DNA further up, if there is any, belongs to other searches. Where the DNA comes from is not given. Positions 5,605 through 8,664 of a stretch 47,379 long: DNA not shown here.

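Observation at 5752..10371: Stand-alone 1,539-aa fusion: acyl-AMP/CoA ligase + ~780 aa unknown (kinase-like core) + C-terminal GNAT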

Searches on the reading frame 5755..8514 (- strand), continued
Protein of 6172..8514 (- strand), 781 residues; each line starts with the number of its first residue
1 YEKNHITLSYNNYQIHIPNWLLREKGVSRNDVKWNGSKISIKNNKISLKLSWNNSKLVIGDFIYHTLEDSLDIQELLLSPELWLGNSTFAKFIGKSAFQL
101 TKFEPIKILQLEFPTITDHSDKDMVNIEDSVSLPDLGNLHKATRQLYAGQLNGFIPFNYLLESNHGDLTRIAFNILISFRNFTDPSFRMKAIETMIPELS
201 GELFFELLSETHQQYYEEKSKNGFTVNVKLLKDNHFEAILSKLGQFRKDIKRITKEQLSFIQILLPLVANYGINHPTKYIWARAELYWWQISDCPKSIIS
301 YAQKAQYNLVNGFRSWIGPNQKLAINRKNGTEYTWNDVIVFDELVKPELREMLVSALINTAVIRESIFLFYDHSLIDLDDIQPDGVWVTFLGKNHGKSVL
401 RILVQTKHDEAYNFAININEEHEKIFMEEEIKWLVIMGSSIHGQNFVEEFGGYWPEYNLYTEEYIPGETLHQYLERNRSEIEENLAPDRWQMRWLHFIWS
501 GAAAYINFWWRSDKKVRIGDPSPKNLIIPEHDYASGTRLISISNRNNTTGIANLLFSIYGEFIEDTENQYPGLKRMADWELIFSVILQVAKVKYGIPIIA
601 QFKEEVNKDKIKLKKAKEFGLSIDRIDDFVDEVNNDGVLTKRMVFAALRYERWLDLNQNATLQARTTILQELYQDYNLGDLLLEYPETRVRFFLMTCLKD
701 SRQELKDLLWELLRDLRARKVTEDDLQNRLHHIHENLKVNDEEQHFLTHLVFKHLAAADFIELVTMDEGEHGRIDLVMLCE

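Call 52: search_solved_structures(query=A2, max_evalue=1e-8, show_alignments=1)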
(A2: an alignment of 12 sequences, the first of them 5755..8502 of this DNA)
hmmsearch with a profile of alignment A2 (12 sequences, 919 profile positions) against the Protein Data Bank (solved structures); distinct sequences matched with E-value up to 1e-8: 4.
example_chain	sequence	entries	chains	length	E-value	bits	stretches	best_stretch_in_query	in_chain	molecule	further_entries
1qst_A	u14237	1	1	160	1.3e-12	49.7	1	817-906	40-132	TGCN5 HISTONE ACETYL TRANSFERASE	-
1q2c_A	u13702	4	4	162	1.3e-12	49.6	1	817-906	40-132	histone acetyltransferase GCN5 | TGCN5 HISTONE ACETYL TRANSFERASE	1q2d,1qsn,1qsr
1m1d_A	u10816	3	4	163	1.3e-12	49.6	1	817-906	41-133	TGCN5 HISTONE ACETYL TRANSFERASE | HAT A1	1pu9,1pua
5gcn_A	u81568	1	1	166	1.4e-12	49.5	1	817-906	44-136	HISTONE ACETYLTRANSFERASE GCN5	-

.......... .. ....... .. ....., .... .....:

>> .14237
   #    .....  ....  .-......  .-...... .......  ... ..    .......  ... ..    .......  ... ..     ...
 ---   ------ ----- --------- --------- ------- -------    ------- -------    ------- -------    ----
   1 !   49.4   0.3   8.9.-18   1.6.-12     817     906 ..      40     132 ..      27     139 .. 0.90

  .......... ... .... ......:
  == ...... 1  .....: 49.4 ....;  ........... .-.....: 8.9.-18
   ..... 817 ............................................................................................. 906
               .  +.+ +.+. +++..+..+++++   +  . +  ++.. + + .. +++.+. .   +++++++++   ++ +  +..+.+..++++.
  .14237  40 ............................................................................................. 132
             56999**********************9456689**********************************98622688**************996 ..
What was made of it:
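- In the HMM alignment it lies one residue after (call 52).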

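Call 63: find_related_loci(query=A1, collection=genome_contigs, flank=4000)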
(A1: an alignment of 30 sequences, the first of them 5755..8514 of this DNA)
Query A1 (920 aa) in genome_contigs; peptide patterns used: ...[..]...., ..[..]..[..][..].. (x = any residue, [..] = any of these).
599 stretches matched a pattern (row limit reached: there are more); 472 encode a relative of the query (tblastn E <= 1e-3); the best 80 are kept; 80 distinct loci.
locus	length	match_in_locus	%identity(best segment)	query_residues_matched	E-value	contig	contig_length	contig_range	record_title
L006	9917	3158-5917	90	1-920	0e+0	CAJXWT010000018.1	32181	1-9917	MAG TPA_asm: uncultured Candidatus Marinimicrobia bacterium isolate SRR3965592_bin.3_MetaBAT_v2.12.1_MAG genome assembly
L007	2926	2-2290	96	158-920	0e+0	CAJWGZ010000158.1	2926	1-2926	MAG TPA_asm: uncultured Candidatus Marinimicrobia bacterium isolate ERR599085_bin.11_MetaBAT_v2.12.1_MAG genome assembly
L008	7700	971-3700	70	1-910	0e+0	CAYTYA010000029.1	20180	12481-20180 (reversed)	MAG TPA_asm: uncultured bacterium isolate SRP200020_co5_92 genome assembly, contig: NODE_4078_length_20180_cov_13.752745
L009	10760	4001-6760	88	1-920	0e+0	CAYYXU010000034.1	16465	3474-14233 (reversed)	MAG TPA_asm: uncultured bacterium isolate SRP200020_co5_37 genome assembly, contig: NODE_5402_length_16465_cov_15.601889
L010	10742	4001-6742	70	1-914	0e+0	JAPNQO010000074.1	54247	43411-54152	MAG: Candidatus Neomarinimicrobiota bacterium isolate Sample_002_bin_1.filtered AE1712_200_cell_SR_0000074, whole genome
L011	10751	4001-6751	71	1-917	0e+0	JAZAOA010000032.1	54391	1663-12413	MAG: Candidatus Neomarinimicrobiota bacterium isolate XB_MAG975 DB_MAG975_0032, whole genome shotgun sequence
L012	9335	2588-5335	50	1-908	0e+0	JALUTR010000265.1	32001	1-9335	MAG: Candidatus Neomarinimicrobiota bacterium isolate 128-326_maxbin2_scaf2bin.003 128-326_scaffold_488_c1, whole genome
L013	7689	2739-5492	46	1-910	0e+0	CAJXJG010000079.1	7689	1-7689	MAG TPA_asm: uncultured Candidatus Marinimicrobia bacterium isolate SRR5494785_bin.54_MetaBAT_v2.12.1_MAG genome assembl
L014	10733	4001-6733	45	1-914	0e+0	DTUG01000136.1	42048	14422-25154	MAG TPA_asm: Candidatus Neomarinimicrobiota bacterium isolate UWMA-0099 NODE_298_length_42048_cov_6.867549, whole genome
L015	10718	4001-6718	46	1-911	0e+0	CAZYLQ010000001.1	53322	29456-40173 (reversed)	MAG TPA_asm: uncultured bacterium isolate SRP092902_co1_314 genome assembly, contig: NODE_563_length_53322_cov_10.128917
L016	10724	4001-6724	44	1-911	0e+0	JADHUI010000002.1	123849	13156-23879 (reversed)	MAG: Candidatus Neomarinimicrobiota bacterium isolate BS150m-G42 BS-150m-C70, whole genome shotgun sequence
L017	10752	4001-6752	76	1-917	0e+0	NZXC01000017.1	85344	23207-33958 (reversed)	MAG: Candidatus Neomarinimicrobiota bacterium isolate NAT422 62738, whole genome shotgun sequence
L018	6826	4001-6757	46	1-910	0e+0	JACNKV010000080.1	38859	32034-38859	MAG: Candidatus Neomarinimicrobiota bacterium isolate NIOZ-UU68 NIOZ-UU_NODE_1047_length_38859_cov_145.082, whole genome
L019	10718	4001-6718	45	1-911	0e+0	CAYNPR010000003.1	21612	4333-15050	MAG TPA_asm: uncultured bacterium isolate binchicken_co201_27 genome assembly, contig: NODE_2441_length_21612_cov_6.8744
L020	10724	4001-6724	45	1-911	0e+0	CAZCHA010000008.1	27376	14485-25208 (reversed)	MAG TPA_asm: uncultured bacterium isolate SRP077602_co11_4 genome assembly, contig: NODE_1512_length_27376_cov_38.989056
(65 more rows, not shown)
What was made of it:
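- Tried and rejected: It was repeated successfully with A1 (call 63).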
